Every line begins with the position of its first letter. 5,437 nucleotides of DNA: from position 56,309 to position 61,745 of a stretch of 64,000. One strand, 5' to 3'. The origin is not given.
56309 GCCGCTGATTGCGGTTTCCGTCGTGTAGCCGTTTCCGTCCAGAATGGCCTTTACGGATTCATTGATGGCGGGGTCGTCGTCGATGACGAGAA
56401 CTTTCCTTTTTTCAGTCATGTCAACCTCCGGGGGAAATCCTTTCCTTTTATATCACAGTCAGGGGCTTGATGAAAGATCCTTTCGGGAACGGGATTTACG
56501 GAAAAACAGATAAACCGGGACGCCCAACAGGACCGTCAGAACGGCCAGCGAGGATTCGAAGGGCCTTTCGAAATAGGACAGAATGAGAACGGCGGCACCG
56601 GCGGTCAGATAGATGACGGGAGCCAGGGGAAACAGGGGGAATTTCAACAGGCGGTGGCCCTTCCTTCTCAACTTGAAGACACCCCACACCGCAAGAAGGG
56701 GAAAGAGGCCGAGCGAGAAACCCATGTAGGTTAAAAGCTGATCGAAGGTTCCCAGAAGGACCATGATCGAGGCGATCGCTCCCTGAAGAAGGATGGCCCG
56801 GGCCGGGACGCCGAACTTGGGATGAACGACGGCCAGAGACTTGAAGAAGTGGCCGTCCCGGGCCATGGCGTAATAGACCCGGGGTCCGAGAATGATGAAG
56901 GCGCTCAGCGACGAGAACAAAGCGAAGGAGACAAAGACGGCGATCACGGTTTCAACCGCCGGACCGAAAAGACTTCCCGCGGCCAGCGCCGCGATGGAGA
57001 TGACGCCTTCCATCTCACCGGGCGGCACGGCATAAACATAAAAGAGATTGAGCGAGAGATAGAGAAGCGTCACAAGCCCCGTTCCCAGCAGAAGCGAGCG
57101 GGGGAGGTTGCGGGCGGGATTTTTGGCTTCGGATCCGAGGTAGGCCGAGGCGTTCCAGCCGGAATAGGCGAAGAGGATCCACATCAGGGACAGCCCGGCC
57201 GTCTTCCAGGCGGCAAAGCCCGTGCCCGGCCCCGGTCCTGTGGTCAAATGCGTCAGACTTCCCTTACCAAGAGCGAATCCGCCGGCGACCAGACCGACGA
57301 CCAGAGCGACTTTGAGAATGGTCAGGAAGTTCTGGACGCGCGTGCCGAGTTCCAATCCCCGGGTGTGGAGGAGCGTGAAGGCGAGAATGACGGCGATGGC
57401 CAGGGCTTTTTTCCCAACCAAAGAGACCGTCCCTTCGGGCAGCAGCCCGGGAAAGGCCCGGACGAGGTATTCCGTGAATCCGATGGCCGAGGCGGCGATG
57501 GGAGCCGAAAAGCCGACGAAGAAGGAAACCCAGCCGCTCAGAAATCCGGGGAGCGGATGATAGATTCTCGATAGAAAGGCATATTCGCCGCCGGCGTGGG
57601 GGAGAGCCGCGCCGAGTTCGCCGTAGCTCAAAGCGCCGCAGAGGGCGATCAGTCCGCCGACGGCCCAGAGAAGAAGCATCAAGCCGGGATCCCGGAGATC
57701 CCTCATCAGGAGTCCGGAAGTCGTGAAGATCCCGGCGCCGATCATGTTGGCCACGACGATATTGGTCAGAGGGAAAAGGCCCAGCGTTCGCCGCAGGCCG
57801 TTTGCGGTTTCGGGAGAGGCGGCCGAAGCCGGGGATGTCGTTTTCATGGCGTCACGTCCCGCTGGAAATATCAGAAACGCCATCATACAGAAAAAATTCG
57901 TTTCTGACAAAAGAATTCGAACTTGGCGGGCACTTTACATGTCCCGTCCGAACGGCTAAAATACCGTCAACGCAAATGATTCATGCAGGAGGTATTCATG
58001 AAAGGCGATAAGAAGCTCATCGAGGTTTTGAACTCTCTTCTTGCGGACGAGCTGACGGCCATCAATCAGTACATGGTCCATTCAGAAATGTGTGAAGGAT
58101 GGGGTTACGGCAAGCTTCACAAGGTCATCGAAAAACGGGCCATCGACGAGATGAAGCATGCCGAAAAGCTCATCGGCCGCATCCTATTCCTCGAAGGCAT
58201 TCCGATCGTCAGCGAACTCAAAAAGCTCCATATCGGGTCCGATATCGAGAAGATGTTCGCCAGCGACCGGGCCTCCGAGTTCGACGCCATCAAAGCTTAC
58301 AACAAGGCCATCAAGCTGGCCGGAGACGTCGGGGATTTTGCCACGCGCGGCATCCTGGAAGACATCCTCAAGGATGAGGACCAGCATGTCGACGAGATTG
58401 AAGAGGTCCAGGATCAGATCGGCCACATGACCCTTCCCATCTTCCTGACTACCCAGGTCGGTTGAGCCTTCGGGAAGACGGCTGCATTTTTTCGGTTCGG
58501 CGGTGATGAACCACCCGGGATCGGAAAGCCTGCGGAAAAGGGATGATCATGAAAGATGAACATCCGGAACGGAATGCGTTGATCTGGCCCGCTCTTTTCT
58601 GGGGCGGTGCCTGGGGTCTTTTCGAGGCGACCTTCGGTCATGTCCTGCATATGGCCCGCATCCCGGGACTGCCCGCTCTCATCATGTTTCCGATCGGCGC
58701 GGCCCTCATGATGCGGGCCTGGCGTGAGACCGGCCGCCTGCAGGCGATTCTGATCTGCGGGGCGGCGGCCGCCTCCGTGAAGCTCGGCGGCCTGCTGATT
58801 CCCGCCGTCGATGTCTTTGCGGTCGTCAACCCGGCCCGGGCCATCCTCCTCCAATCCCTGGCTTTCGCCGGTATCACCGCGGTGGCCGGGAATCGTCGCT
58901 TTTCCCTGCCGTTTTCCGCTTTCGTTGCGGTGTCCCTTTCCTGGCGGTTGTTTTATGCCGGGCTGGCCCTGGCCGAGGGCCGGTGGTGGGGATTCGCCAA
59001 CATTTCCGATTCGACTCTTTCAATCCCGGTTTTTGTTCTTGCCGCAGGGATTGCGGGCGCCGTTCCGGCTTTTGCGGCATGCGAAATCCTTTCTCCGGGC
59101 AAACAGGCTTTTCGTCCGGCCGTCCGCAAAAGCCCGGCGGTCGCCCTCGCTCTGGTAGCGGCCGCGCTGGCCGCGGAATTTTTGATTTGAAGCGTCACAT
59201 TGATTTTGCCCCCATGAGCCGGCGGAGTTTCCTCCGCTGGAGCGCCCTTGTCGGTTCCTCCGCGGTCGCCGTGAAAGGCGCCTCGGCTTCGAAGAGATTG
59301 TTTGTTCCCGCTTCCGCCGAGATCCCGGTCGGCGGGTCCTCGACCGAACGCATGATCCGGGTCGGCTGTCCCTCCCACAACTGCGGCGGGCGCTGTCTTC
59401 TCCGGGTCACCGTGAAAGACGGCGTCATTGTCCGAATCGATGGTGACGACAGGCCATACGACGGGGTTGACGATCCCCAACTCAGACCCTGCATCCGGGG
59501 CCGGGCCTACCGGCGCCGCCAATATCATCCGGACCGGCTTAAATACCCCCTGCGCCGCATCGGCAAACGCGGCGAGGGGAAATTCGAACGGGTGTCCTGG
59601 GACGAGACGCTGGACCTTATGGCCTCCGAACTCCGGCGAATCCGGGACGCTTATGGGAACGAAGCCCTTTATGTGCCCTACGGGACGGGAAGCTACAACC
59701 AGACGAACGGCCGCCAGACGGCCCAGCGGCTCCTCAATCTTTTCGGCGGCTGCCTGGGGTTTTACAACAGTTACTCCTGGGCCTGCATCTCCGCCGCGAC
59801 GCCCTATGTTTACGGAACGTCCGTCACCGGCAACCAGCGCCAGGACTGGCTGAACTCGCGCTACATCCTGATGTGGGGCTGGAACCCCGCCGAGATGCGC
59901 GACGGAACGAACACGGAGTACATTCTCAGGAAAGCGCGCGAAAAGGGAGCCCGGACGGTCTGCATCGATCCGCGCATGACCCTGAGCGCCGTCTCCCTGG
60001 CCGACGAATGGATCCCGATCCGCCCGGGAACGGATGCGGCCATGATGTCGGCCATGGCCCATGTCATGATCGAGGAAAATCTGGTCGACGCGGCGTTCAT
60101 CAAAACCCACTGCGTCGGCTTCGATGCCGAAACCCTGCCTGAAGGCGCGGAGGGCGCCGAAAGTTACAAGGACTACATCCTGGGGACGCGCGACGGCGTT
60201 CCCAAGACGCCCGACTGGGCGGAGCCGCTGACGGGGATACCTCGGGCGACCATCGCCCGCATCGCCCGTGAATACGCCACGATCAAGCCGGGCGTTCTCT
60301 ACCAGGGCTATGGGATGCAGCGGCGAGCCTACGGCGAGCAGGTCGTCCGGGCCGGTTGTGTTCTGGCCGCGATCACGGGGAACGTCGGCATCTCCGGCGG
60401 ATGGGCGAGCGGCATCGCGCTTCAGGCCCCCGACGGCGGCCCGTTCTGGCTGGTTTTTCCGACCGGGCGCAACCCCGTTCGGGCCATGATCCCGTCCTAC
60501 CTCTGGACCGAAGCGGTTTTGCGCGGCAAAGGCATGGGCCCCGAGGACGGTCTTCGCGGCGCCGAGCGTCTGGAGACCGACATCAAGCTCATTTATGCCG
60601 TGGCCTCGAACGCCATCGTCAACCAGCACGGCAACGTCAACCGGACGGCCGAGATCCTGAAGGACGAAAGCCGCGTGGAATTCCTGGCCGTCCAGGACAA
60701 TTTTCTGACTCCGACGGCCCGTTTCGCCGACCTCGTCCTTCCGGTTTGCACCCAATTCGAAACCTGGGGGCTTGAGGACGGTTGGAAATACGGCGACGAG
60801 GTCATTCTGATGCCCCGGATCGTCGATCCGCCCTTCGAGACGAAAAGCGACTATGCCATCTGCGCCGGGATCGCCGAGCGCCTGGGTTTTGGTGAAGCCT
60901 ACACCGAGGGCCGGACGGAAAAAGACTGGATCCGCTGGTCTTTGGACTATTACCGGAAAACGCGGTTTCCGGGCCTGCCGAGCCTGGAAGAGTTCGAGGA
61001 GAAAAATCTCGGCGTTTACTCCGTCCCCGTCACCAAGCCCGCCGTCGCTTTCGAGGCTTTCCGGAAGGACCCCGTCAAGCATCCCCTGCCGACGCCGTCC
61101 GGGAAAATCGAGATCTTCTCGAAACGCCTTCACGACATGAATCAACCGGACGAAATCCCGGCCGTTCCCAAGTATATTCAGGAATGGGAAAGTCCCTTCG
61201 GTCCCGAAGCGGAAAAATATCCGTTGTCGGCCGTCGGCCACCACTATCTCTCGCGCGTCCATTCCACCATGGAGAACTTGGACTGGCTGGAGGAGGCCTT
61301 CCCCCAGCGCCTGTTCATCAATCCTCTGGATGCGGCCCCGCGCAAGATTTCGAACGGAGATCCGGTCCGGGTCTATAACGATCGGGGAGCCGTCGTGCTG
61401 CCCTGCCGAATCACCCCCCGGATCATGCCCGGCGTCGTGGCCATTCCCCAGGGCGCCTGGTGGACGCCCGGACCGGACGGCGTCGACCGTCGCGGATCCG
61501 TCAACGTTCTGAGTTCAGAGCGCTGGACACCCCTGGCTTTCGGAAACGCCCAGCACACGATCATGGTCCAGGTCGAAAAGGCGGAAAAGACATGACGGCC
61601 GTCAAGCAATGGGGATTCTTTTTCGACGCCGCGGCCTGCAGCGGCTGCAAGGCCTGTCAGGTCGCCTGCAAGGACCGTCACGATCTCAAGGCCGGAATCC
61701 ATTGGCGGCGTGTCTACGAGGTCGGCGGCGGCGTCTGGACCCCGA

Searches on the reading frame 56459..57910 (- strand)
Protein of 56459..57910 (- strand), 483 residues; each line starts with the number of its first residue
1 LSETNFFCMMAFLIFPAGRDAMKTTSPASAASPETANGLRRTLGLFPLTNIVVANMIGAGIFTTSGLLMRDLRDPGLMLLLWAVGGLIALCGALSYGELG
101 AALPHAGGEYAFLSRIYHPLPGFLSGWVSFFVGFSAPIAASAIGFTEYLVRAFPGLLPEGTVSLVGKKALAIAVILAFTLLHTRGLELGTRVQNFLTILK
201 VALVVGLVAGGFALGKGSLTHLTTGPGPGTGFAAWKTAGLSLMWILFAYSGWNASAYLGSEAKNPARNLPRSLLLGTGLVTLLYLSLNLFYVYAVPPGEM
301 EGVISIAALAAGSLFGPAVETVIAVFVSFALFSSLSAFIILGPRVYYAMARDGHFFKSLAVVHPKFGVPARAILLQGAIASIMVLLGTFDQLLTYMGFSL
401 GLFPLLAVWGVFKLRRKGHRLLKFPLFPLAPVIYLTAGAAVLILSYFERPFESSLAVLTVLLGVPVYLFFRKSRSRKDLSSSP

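Call 39: search_protein_families(library=pfam, proteins=[window:56459-57910:-], max_evalue=0.0001)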
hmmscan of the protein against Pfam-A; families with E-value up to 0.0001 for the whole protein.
window:56459-57910:- (483 aa): 2 families
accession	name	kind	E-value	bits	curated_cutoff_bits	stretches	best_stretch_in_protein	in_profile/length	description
PF13520.12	AA_permease_2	-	1.5e-56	192.6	27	1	43-442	1-402/427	Amino acid permease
PF00324.27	AA_permease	-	3.7e-29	102.2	24.6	1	51-471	5-454/470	Amino acid permease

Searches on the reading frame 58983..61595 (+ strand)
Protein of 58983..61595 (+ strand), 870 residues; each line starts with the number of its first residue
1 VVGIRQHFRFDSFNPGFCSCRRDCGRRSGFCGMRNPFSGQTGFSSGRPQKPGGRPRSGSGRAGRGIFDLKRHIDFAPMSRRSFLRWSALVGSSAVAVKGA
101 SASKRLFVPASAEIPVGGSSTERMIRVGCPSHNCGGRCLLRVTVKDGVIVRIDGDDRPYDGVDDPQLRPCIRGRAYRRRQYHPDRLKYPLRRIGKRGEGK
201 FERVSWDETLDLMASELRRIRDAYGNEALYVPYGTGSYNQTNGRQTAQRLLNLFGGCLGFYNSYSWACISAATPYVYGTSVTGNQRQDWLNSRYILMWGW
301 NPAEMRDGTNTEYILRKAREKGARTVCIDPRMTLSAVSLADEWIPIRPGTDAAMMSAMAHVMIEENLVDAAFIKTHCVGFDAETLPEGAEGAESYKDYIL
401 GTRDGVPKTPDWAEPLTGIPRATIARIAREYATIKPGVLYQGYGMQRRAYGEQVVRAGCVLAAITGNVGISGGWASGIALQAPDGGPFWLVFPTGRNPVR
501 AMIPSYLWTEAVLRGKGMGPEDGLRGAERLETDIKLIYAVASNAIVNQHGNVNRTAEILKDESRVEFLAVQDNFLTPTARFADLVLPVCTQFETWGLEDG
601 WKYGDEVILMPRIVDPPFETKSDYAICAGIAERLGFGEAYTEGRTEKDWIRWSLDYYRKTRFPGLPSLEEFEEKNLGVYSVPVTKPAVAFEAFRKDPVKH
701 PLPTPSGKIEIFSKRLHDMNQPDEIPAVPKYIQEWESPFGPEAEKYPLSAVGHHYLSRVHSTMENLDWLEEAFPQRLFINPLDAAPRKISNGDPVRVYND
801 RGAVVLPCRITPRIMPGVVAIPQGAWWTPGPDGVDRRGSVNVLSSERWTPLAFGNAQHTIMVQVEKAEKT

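Call 39: search_protein_families(library=pfam, proteins=[window:58983-61595:+], max_evalue=0.0001)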
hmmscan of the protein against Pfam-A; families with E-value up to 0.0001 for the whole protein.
window:58983-61595:+ (870 aa): 3 families
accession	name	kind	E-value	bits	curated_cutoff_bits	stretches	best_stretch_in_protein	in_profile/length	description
PF00384.28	Molybdopterin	-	7.9e-58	196.6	24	1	185-633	1-353/353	Molybdopterin oxidoreductase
PF01568.27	Molydop_binding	-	7.6e-23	81.1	26.8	1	752-859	5-108/110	Molydopterin dinucleotide binding domain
PF04879.21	Molybdop_Fe4S4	-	3e-06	27.6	22.7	1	129-182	8-55/55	Molybdopterin oxidoreductase Fe4S4 domain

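Call 60: search_protein_families(library=ncbifam, proteins=[window:58983-61595:+], max_evalue=0.00001)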
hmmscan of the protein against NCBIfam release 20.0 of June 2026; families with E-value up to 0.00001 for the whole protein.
window:58983-61595:+ (870 aa): 24 families
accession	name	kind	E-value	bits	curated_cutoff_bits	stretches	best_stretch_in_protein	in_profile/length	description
TIGR02166.1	dmsA_ynfE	subfamily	5e-273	907.9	777.7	1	78-867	1-794/794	DMSO/selenate family reductase complex A subunit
NF041885.1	selenate_YnfE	exception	2.6e-211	703.6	1675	1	78-866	3-804/805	selenate/tellurate reductase subunit YnfE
NF011566.1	PRK14990.1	exception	2.8e-209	697.1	1600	1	76-867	12-814/814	dimethylsulfoxide reductase subunit A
NF041884.1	selenate_YnfF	exception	2.2e-208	694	1650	1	78-867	1-798/798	selenate/tellurate reductase subunit YnfF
TIGR00509.1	bisC_fam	subfamily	1.9e-128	429.8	1017.55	1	193-867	63-754/772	molybdopterin guanine dinucleotide-containing S/N-oxide reductase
NF011682.0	PRK15102.1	equivalog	1.8e-97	327.4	909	2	526-867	463-810/829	trimethylamine-N-oxide reductase TorA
TIGR02164.1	torA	equivalog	5.5e-94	315.9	1465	2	502-867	438-806/824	trimethylamine-N-oxide reductase TorA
TIGR03479.1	DMSO_red_II_alp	subfamily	1.1e-69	235.5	984.75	3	131-374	63-304/913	molybdopterin-dependent oxidoreductase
TIGR01591.1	Fdh-alpha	equivalog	8.1e-66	222.5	666.25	1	133-651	5-495/672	formate dehydrogenase subunit alpha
NF012032.0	PRK15488.1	equivalog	4e-60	203.7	694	1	78-473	3-360/759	thiosulfate reductase PhsA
NF047855.1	AssmNtatRedNasC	equivalog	4.1e-44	151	1100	2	166-473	58-341/708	assimilatory nitrate reductase catalytic subunit NasC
TIGR01580.1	narG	equivalog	8.8e-38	129.6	1084.15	1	195-370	151-321/1235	nitrate reductase subunit alpha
NF041714.1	arsenate_red_ArrA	equivalog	1.7e-31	109.1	1600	1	78-473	3-398/848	arsenate respiratory reductase molybdopterin-containing subunit ArrA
TIGR01706.1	NAPA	equivalog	4.5e-27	94.7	930.55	1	78-378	2-292/830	periplasmic nitrate reductase subunit alpha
NF010055.0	PRK13532.1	equivalog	2.3e-26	92.3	904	1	78-378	3-292/830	nitrate reductase catalytic subunit NapA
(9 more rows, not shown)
